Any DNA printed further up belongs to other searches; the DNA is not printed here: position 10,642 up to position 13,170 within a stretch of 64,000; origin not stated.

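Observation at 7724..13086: Self-contained TerB-N/C + DUF2791-type ATPase + Lhr-like DExH helicase operon (Shango-type defence triad)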

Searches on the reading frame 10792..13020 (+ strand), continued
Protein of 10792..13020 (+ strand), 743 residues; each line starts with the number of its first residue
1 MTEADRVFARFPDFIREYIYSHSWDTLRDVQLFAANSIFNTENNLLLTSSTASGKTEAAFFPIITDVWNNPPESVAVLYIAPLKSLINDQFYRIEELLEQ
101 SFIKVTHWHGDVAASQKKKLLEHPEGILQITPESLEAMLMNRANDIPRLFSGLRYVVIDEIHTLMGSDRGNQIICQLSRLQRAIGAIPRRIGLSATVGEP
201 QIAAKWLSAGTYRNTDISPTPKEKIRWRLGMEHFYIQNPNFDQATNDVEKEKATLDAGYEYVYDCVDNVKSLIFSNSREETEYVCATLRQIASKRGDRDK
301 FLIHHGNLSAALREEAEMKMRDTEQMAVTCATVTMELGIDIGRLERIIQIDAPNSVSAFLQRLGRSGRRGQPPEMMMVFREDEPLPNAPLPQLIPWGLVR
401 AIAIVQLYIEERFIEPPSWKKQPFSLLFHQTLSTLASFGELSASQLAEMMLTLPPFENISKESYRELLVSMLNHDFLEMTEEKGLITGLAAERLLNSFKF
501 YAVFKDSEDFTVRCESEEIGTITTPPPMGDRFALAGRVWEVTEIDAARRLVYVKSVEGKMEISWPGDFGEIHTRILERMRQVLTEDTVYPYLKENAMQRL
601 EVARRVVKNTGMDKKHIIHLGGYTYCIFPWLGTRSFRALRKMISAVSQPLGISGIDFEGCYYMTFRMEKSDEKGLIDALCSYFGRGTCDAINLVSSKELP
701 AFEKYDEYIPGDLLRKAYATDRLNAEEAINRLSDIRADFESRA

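Call 34: find_encoding_contigs(protein=P0019, flank=8000, max_places=2)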
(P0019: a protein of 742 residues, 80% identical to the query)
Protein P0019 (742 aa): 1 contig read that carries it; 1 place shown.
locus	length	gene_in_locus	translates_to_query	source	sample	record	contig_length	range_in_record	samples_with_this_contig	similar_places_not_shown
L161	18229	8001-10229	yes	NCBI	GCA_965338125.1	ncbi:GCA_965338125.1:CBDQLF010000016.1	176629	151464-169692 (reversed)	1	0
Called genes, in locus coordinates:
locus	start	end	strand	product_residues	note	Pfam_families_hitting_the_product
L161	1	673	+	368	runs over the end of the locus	PF13439:Glyco_transf_4, PF13477:Glyco_trans_4_2 (faint), PF13579:Glyco_trans_4_4 (weak), PF02350:Epimerase_2 (weak), PF00534:Glycos_transf_1, PF13692:Glyco_trans_1_4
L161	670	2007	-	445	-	PF03448:MgtE_N, PF00571:CBS (weak), PF01769:MgtE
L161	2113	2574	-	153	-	-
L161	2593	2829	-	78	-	PF13083:KH_KhpA-B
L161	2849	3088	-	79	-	PF00886:Ribosomal_S16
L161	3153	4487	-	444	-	PF02881:SRP54_N, PF00448:SRP54, PF01656:CbiA (faint), PF02978:SRP_SPB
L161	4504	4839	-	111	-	PF04297:UPF0122, PF04545:Sigma70_r4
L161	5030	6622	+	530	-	PF13208:TerB_N, PF15615:TerB_C (faint)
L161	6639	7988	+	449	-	PF10923:BrxC_BrxD, PF13191:AAA_16 (weak)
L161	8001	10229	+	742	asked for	PF00270:DEAD, PF04851:ResIII (weak), PF00271:Helicase_C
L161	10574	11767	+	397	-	PF00291:PALP, PF01842:ACT (faint)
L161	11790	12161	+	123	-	PF01042:Ribonuc_L-PSP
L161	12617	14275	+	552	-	PF02776:TPP_enzyme_N, PF00205:TPP_enzyme_M, PF02775:TPP_enzyme_C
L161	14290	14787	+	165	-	PF01842:ACT, PF22629:ACT_AHAS_ss, PF13710:ACT_5, PF10369:ALS_ss_C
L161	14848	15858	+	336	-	PF02826:2-Hacid_dh_C (weak), PF03446:NAD_binding_2 (weak), PF03807:F420_oxidored (weak), PF07991:KARI_N, PF01450:KARI_C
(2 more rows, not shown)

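Call 43: find_encoding_contigs(protein=P0047, flank=8000, max_places=2)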
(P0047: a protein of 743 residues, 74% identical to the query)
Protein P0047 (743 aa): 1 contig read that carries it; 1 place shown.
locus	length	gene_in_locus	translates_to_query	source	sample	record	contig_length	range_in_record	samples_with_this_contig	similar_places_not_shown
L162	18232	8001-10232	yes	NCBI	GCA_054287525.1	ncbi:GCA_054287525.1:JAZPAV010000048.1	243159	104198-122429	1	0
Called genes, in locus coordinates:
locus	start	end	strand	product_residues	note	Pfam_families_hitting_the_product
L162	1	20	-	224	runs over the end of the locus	PF01553:Acyltransferase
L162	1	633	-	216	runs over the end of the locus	PF01553:Acyltransferase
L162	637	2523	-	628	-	PF07690:MFS_1, PF13347:MFS_2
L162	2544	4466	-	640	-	PF00501:AMP-binding, PF00550:PP-binding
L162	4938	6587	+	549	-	PF13208:TerB_N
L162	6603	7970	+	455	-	PF10923:BrxC_BrxD, PF13191:AAA_16 (weak)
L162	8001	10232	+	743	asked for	PF00270:DEAD, PF04851:ResIII, PF00271:Helicase_C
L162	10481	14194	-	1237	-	-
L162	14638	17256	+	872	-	PF00171:Aldedh, PF00465:Fe-ADH, PF13685:Fe-ADH_2, PF25137:ADH_Fe_C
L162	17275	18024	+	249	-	PF01163:RIO1 (faint), PF01636:APH, PF19974:TCAD9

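Call 44: find_encoding_contigs(protein=P0107, flank=8000, max_places=2)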
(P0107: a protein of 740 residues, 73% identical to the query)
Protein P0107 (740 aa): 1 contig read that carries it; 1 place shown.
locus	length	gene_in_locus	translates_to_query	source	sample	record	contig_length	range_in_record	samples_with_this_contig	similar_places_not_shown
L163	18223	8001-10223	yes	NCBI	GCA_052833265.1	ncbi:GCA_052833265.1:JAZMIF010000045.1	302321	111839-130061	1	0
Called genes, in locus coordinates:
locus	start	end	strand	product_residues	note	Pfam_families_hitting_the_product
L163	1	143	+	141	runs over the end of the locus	PF01948:PyrI, PF02748:PyrI_C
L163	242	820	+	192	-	-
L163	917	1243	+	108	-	PF08761:dUTPase_2 (faint), PF03819:MazG (weak)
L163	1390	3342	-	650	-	PF07944:Beta-AFase-like_GH127_cat, PF20736:Glyco_hydro127M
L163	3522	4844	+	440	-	PF01229:Glyco_hydro_39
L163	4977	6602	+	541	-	PF13208:TerB_N, PF15615:TerB_C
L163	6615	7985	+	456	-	PF10923:BrxC_BrxD, PF13191:AAA_16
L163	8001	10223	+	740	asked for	PF00270:DEAD, PF04851:ResIII, PF00271:Helicase_C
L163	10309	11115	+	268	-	PF03309:Pan_kinase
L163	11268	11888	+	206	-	PF09515:Thia_YuaJ (weak), PF12822:ECF_trnsprt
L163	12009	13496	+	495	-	PF00370:FGGY_N, PF02782:FGGY_C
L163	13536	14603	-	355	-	PF13303:PTS_EIIC_2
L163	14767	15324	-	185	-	PF04014:MazE_antitoxin, PF15714:SpoVT_C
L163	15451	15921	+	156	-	-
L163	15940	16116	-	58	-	PF04014:MazE_antitoxin (weak)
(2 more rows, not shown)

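Call 45: find_encoding_contigs(protein=P0076, flank=8000, max_places=2)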
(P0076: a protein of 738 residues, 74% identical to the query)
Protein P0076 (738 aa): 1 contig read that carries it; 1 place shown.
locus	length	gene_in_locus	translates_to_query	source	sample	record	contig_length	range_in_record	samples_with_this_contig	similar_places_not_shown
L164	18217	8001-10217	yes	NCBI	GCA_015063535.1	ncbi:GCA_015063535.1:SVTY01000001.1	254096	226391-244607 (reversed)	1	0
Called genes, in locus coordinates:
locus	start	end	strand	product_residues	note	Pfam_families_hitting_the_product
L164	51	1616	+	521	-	PF13177:DNA_pol3_delta2, PF00004:AAA, PF13401:AAA_22 (faint), PF13604:AAA_30 (weak), PF22608:DNAX_ATPase_lid, PF12169:DNA_pol3_gamma3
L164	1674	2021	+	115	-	PF02575:YbaB_DNA_bd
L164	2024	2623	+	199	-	PF21176:RecR_HhH, PF02132:RecR_ZnF, PF13662:Toprim_4, PF01751:Toprim, PF21175:RecR_C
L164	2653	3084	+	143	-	-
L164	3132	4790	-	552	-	PF01676:Metalloenzyme, PF06415:iPGM_N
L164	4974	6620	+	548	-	PF13208:TerB_N, PF15615:TerB_C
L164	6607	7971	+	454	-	PF10923:BrxC_BrxD, PF13191:AAA_16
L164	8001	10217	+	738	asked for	PF00270:DEAD, PF04851:ResIII, PF00271:Helicase_C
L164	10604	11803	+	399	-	PF00291:PALP, PF01842:ACT (faint)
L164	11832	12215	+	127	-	PF01042:Ribonuc_L-PSP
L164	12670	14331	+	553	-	PF02776:TPP_enzyme_N, PF00205:TPP_enzyme_M, PF02775:TPP_enzyme_C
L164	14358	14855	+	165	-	PF01842:ACT, PF22629:ACT_AHAS_ss, PF13710:ACT_5, PF10369:ALS_ss_C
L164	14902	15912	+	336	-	PF02826:2-Hacid_dh_C (weak), PF03446:NAD_binding_2 (weak), PF03807:F420_oxidored (weak), PF07991:KARI_N, PF01450:KARI_C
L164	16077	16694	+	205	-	PF09515:Thia_YuaJ, PF12822:ECF_trnsprt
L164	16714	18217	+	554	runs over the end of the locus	PF00920:ILVD_EDD_N, PF24877:ILV_EDD_C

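Call 55: search_dna_similar(query=window:10792-13020:+, collection=plasmids, mode=protein, max_rows=15)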
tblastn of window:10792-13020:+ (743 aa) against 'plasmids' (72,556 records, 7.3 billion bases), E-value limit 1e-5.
Records with a match: 974; places in all: 1011; records where one place covers at least 80% of the query: 677.
Best place of each record, by identity: <60% 974.
By first word of the organism name: Klebsiella 466; Salmonella 144; Pantoea 56; Escherichia 43; Sinorhizobium 23; Halobacterium 9; Nostoc 8; Sulfitobacter 7; Thermus 7; Burkholderia 6; and 113 more.
By predicted mobility (MOB-suite, as given by PLSDB): conjugative 587; non-mobilizable 303; mobilizable 84.
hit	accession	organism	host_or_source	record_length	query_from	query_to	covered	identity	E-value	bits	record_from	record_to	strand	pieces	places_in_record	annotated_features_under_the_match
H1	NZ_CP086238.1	Clostridium estertheticum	single colony,bovine feces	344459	7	732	98%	48.9%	0e+0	686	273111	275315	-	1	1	DEAD/DEAH box helicase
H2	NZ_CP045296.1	Paenibacillus cellulositrophicus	cell culture,Thai soil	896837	4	724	97%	43.6%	0e+0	604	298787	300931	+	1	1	DEAD/DEAH box helicase | ATP-binding protein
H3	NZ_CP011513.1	Paenibacillus peoriae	cell culture,soil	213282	8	733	98%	41.1%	2e-163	530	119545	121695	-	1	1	DEAD/DEAH box helicase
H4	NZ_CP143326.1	Cetobacterium somerae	intestine of Yellow Catfish,pure culture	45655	8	728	97%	33.3%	1e-105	362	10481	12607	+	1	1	DEAD/DEAH box helicase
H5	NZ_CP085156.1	Pseudosulfitobacter sp. DSM 107133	cell culture,Seawater from the North ...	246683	15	742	98%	32.7%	4e-94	329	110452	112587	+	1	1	DEAD/DEAH box helicase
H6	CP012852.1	Persicobacter sp. JZB09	cell culture,soil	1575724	15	738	97%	32.7%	5e-93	325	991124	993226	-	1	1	none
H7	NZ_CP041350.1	Komagataeibacter xylinus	Ziziphus mauritiana Lam,cell ...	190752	4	742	99%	32.1%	1e-84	301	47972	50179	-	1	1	DEAD/DEAH box helicase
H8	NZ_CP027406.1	Roseobacter denitrificans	Environment,seaweed, Enteromorpha linza ...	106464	15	739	98%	32.2%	4e-93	326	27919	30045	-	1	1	DEAD/DEAH box helicase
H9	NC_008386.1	Roseobacter denitrificans OCh 114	-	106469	15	739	98%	32.2%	4e-93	326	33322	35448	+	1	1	DEAD/DEAH box helicase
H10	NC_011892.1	Methylobacterium nodulans ORS 2060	-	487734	3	726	97%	32.0%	8e-98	340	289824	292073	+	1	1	DEAD/DEAH box helicase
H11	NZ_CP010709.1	Phaeobacter inhibens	cell culture,algae aquaculture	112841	15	723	95%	32.6%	3e-93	326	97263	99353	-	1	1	DEAD/DEAH box helicase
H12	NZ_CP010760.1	Phaeobacter inhibens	cell culture,clam larvae aquaculture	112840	15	723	95%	32.6%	3e-93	326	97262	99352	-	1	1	DEAD/DEAH box helicase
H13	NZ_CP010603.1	Phaeobacter inhibens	cell culture,clam larvae aquaculture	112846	15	723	95%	32.6%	3e-93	326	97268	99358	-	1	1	DEAD/DEAH box helicase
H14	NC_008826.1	Methylibium petroleiphilum PM1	-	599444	15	734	97%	31.9%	6e-97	337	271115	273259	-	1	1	DEAD/DEAH box helicase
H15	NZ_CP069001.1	Sulfitobacter mediterraneus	Skeletonema costatum,The surface ...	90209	15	727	96%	32.2%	8e-91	319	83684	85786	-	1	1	DEAD/DEAH box helicase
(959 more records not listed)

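Call 57: get_annotated_region(hit=H1, flank=7000)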
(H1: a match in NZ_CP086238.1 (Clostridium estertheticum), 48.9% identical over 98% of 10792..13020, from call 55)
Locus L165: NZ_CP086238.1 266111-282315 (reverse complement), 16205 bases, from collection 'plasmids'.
description: Clostridium estertheticum strain CF002 plasmid pCF002-344, complete sequence
organism: Clostridium estertheticum (NCBI taxid 238834)
taxonomy: Bacteria; Bacillota; Clostridia; Eubacteriales; Clostridiaceae; Clostridium; Clostridium estertheticum
host: -; source: single colony,bovine feces; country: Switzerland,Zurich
typing (MOB-suite, as given by PLSDB): non-mobilizable
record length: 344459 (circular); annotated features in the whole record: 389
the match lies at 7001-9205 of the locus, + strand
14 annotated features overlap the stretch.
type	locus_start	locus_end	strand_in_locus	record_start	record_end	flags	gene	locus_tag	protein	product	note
CDS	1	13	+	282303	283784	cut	-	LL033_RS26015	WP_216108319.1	amino acid adenylation domain-containing protein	-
CDS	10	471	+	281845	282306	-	-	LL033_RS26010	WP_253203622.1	GNAT family N-acetyltransferase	-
CDS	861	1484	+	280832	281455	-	-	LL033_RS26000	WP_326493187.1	MFS transporter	GO:0055085 - transmembrane transport [Evidence IEA]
CDS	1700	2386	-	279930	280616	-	-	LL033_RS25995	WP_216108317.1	alpha/beta hydrolase-fold protein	-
CDS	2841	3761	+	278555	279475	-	-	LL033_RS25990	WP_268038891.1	relaxase/mobilization nuclease domain-containing protein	-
CDS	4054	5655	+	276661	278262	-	-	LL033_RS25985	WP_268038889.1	TerB N-terminal domain-containing protein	-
CDS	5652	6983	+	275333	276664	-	-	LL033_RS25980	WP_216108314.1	ATP-binding protein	-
CDS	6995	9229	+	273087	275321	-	-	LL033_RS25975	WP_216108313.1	DEAD/DEAH box helicase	-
CDS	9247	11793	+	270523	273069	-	-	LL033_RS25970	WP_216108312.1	ATP-binding cassette domain-containing protein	-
CDS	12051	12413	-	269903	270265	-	-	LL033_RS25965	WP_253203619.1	IS110 family transposase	-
CDS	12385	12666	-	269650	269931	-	-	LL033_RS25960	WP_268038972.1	transposase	GO:0006313 - DNA transposition [Evidence IEA]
CDS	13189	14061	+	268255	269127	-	-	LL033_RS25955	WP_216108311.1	DUF5131 family protein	-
CDS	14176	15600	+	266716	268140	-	-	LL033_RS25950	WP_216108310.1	carboxylesterase family protein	-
CDS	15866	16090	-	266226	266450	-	-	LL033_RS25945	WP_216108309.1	TetR/AcrR family transcriptional regulator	GO:0006355 - regulation of DNA-templated transcription [Evidence IEA]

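Call 94: find_encoding_contigs(protein=P0075, flank=7000, max_places=4)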
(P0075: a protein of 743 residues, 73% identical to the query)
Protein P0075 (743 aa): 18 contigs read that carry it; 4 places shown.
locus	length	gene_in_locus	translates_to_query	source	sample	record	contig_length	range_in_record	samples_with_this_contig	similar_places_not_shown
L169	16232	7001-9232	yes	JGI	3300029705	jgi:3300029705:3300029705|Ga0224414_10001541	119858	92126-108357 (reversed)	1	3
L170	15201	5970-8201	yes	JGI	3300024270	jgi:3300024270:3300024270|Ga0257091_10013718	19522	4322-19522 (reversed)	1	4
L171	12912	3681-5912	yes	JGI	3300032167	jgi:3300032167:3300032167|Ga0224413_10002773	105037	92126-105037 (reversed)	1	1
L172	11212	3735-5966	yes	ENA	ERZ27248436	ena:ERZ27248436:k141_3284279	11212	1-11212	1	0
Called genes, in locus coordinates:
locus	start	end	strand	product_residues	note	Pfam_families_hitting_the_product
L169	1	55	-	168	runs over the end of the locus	-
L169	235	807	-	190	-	PF02417:Chromate_transp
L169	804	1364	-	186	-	PF02417:Chromate_transp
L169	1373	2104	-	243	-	PF12146:Hydrolase_4 (weak), PF12695:Abhydrolase_5, PF00561:Abhydrolase_1 (faint)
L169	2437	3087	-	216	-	PF00891:Methyltransf_2, PF02353:CMAS, PF13489:Methyltransf_23, PF13847:Methyltransf_31, PF08241:Methyltransf_11, PF08242:Methyltransf_12, PF13649:Methyltransf_25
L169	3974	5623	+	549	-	PF13208:TerB_N, PF15615:TerB_C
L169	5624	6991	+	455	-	PF10923:BrxC_BrxD, PF13191:AAA_16 (weak)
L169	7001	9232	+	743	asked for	PF00270:DEAD, PF04851:ResIII (weak), PF00271:Helicase_C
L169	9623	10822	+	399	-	PF00291:PALP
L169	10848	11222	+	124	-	PF01042:Ribonuc_L-PSP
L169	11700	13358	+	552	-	PF02776:TPP_enzyme_N, PF00205:TPP_enzyme_M, PF02775:TPP_enzyme_C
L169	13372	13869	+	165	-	PF01842:ACT, PF22629:ACT_AHAS_ss, PF13710:ACT_5, PF10369:ALS_ss_C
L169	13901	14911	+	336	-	PF03446:NAD_binding_2 (faint), PF07991:KARI_N, PF01450:KARI_C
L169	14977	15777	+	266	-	PF03309:Pan_kinase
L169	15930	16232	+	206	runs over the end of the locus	PF12822:ECF_trnsprt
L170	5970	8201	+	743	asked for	PF00270:DEAD, PF04851:ResIII (weak), PF00271:Helicase_C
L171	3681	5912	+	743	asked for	PF00270:DEAD, PF04851:ResIII (weak), PF00271:Helicase_C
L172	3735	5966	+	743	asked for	PF00270:DEAD, PF04851:ResIII (weak), PF00271:Helicase_C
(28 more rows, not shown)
